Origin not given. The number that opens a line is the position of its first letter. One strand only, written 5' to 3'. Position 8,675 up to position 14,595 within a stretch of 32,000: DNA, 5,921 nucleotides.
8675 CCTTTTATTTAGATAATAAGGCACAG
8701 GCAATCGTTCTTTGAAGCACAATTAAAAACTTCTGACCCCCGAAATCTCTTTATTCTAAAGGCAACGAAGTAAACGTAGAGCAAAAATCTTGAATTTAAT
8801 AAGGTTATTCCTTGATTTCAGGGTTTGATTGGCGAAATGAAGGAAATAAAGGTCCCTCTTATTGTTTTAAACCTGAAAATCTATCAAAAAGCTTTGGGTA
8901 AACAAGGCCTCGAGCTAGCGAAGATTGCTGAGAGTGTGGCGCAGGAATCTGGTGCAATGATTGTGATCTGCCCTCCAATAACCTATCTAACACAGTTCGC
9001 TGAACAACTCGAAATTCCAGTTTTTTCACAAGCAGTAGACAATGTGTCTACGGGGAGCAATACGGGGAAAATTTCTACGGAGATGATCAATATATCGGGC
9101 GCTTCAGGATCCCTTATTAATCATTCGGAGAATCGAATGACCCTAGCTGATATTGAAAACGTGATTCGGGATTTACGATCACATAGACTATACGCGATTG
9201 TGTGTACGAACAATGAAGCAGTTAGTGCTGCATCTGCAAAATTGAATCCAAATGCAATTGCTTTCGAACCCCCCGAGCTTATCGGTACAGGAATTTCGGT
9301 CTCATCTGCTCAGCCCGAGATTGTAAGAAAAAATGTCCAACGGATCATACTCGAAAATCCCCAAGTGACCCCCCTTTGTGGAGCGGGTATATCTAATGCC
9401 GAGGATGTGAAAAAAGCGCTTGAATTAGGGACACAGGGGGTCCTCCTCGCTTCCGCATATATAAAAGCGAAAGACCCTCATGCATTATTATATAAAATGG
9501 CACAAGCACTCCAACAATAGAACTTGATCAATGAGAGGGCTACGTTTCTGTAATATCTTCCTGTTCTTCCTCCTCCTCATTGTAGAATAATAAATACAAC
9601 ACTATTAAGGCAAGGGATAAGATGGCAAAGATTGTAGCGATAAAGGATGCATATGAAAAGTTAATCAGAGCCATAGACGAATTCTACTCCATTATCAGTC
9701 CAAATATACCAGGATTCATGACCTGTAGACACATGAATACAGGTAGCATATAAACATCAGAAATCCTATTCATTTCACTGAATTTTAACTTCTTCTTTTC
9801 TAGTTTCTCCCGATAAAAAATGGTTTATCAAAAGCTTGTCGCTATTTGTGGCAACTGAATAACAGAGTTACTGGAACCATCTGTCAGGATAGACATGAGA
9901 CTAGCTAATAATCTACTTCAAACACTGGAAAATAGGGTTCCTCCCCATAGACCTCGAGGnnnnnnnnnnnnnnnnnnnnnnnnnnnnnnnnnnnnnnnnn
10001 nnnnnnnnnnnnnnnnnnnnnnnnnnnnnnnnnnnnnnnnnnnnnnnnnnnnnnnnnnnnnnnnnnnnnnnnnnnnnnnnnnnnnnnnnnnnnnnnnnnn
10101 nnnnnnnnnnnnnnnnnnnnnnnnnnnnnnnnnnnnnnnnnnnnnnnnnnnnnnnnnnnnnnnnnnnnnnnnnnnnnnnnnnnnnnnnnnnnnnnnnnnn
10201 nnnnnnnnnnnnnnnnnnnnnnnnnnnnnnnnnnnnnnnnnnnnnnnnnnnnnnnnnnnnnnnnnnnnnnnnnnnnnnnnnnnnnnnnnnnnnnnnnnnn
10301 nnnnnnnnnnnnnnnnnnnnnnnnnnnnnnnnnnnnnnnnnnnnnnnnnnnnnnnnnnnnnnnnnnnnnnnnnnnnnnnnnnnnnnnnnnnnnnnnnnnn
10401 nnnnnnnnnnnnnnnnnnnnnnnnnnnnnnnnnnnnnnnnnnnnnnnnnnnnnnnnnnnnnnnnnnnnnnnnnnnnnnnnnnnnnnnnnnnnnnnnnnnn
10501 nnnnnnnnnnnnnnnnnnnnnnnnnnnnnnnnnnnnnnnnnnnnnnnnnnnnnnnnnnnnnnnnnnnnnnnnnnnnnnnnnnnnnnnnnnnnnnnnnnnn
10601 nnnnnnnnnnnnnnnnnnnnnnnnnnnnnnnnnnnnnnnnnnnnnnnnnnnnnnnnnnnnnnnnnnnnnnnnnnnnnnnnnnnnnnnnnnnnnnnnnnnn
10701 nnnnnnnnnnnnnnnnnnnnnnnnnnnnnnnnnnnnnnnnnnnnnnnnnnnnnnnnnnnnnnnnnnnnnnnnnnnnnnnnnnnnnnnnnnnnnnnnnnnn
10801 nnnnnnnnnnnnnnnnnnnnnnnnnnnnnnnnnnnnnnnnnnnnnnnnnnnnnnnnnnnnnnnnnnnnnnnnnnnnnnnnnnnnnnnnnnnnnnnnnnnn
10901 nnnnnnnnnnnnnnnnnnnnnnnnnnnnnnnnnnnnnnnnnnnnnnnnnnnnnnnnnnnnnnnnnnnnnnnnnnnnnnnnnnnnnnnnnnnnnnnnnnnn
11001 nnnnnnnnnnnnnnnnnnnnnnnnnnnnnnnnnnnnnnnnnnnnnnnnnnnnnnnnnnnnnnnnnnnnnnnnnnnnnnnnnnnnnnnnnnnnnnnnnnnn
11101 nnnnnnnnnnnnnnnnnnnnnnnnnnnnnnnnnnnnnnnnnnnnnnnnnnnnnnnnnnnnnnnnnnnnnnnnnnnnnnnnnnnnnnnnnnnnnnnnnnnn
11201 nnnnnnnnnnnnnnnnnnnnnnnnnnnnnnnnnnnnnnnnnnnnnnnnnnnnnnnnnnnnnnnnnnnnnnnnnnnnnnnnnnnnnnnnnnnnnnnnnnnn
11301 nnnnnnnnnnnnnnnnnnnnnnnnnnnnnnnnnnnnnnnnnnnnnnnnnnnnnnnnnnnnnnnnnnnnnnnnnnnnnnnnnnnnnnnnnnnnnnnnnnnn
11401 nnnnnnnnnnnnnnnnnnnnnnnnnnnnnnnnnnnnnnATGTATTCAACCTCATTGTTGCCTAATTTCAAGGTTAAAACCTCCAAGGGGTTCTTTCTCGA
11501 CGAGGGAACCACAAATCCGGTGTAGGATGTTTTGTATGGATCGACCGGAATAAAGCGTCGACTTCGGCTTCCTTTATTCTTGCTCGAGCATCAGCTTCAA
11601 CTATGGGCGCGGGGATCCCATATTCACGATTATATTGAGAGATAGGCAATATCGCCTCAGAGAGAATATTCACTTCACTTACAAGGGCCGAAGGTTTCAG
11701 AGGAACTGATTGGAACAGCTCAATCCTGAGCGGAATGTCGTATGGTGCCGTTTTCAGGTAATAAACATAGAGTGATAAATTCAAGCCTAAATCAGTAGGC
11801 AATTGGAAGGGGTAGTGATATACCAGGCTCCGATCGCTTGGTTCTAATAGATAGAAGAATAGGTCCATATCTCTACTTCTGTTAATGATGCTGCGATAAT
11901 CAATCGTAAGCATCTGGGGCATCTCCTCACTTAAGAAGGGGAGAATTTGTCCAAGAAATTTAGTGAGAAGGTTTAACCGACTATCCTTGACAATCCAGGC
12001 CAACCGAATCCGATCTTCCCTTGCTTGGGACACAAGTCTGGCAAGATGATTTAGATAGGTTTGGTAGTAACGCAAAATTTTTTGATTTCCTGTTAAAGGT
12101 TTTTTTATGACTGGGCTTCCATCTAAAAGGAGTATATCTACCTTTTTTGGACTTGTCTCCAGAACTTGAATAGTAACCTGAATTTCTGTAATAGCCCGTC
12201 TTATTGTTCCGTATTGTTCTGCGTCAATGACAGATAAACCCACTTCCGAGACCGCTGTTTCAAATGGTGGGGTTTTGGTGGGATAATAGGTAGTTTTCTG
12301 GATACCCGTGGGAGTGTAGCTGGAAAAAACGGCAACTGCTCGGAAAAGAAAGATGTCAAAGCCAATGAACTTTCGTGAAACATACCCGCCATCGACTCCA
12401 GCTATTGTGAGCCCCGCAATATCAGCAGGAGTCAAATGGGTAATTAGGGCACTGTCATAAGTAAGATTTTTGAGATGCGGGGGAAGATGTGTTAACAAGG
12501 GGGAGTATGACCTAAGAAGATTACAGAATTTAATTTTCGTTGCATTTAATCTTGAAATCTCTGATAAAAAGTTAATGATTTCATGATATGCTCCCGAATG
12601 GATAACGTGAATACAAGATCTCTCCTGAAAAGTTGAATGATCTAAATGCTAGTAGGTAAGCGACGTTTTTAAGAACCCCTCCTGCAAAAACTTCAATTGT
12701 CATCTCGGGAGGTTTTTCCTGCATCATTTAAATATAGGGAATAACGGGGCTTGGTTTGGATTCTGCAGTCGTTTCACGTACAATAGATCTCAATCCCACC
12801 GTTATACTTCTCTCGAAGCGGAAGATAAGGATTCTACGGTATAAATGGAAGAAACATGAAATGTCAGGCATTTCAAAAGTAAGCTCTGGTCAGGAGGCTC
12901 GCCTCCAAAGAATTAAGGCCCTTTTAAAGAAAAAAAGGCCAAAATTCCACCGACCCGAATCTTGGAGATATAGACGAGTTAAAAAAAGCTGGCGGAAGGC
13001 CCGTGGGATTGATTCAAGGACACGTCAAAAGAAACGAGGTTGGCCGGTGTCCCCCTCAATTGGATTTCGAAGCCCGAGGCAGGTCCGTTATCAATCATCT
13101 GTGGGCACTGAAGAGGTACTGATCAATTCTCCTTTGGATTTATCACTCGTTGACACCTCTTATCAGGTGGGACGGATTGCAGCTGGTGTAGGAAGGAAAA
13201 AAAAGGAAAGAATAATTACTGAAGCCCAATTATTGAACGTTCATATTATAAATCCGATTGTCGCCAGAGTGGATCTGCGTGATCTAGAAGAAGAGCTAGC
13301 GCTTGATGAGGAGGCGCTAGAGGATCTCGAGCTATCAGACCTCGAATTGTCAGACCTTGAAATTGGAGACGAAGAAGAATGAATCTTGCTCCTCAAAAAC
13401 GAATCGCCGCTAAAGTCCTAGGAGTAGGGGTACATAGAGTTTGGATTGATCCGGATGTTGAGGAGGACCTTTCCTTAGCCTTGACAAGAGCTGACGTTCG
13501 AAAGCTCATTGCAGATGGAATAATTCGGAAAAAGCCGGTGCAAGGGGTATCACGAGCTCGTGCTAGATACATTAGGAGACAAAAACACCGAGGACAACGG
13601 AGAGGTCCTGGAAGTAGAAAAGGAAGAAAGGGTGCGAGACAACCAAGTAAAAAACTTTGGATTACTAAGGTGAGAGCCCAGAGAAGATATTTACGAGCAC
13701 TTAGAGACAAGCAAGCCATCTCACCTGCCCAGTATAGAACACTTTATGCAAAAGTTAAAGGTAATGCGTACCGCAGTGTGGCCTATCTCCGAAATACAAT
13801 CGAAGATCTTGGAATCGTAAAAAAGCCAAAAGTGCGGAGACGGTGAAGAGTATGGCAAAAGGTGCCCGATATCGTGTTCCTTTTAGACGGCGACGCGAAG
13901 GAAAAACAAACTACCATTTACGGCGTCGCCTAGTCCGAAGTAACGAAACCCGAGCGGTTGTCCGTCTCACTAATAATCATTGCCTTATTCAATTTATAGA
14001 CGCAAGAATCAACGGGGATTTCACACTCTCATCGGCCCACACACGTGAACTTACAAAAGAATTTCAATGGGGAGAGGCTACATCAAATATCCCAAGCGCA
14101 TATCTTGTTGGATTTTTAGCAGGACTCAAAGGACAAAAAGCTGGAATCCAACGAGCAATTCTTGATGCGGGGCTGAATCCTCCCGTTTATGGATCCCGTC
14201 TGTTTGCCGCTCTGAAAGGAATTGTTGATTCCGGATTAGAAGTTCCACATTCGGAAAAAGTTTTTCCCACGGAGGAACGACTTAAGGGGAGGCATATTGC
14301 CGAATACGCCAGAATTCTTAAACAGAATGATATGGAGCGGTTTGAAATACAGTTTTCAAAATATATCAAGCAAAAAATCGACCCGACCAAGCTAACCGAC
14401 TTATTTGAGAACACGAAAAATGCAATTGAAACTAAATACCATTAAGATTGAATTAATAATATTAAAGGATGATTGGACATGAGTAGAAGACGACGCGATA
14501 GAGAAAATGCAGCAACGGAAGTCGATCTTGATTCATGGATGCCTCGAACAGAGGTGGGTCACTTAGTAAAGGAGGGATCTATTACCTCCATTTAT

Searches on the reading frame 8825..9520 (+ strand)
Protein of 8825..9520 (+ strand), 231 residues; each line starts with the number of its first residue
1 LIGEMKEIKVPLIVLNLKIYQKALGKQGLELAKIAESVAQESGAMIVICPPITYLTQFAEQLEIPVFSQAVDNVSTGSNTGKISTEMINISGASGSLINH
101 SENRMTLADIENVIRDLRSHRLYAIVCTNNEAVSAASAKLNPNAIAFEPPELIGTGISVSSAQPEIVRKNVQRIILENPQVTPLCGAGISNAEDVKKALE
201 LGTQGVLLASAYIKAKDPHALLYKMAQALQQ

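Call 7: search_protein_families(library=pfam, proteins=[window:8825-9520:+], max_evalue=0.001)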
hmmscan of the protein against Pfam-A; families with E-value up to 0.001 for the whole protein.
window:8825-9520:+ (231 aa): 2 families
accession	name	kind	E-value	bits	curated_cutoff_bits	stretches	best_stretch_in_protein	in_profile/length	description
PF00121.24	TIM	-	3.8e-40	138.4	20.1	1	11-221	1-241/245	Triosephosphate isomerase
PF05690.20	ThiG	-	2.9e-08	33.8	23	1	166-229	161-224/247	Thiazole biosynthesis protein ThiG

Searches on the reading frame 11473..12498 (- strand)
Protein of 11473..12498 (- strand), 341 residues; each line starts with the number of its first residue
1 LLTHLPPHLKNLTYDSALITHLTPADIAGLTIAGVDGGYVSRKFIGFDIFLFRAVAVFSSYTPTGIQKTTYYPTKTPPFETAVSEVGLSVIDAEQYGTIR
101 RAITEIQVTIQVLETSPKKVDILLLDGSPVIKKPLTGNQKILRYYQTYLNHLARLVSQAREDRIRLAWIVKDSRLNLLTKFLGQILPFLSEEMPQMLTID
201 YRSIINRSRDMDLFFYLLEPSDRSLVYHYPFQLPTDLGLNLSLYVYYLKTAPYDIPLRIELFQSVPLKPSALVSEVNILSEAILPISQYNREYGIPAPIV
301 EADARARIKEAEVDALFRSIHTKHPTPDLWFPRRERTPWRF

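Call 7: search_protein_families(library=pfam, proteins=[window:11473-12498:-], max_evalue=0.001)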
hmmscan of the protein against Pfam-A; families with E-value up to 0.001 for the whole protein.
window:11473-12498:- (341 aa): 1 family
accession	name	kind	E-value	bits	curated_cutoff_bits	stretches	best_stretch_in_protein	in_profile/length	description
PF09376.16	NurA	-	5.7e-22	78.9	21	1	31-308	2-254/254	NurA domain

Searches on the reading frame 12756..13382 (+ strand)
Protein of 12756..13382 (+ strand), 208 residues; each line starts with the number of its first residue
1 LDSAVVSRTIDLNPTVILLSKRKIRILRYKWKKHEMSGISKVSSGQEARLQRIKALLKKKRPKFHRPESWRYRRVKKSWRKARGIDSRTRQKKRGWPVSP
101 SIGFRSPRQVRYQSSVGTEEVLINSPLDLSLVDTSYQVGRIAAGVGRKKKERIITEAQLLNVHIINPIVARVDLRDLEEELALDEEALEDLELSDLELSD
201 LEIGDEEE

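Call 8: search_protein_families(library=pfam, proteins=[window:12756-13382:+], max_evalue=0.001)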
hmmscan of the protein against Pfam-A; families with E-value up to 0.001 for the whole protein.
window:12756-13382:+ (208 aa): 1 family
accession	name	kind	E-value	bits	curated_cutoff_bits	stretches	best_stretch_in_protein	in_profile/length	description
PF01655.23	Ribosomal_L32e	-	3.7e-29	101.6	25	1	61-166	1-108/108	Ribosomal protein L32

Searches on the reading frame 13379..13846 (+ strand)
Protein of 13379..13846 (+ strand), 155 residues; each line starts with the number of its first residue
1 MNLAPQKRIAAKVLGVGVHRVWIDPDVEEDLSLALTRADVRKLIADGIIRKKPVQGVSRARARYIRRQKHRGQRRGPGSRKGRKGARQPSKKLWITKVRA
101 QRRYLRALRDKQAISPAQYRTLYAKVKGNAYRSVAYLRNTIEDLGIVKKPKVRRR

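Call 8: search_protein_families(library=pfam, proteins=[window:13379-13846:+], max_evalue=0.001)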
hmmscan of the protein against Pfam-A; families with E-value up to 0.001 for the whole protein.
window:13379-13846:+ (155 aa): 2 families
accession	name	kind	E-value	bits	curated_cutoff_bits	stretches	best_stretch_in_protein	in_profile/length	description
PF25476.1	Ribosomal_L19e_C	-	6.9e-30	103.5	25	1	56-143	2-89/91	Ribosomal protein L19e, C-terminal domain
PF01280.26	Ribosomal_L19e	-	1e-22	80.2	25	1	2-54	1-53/53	Ribosomal protein L19e, N-terminal domain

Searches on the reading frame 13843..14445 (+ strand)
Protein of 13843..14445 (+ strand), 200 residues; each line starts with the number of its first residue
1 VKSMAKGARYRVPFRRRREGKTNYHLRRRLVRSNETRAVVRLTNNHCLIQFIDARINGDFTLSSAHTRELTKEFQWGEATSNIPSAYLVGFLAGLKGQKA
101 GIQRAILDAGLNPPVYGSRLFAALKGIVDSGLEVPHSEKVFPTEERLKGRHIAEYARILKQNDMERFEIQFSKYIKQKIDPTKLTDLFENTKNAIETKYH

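Call 8: search_protein_families(library=pfam, proteins=[window:13843-14445:+], max_evalue=0.001)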
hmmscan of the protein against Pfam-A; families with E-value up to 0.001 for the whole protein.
window:13843-14445:+ (200 aa): 2 families
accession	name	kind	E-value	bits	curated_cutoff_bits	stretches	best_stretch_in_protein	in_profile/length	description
PF17144.9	Ribosomal_L5e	-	2.4e-27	96.5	27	2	9-94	2-93/163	Ribosomal large subunit proteins 60S L5, and 50S L18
PF00861.27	Ribosomal_L18p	-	0.00011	23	27.8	1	24-111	12-95/116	Ribosomal L18 of archaea, bacteria, mitoch. and chloroplast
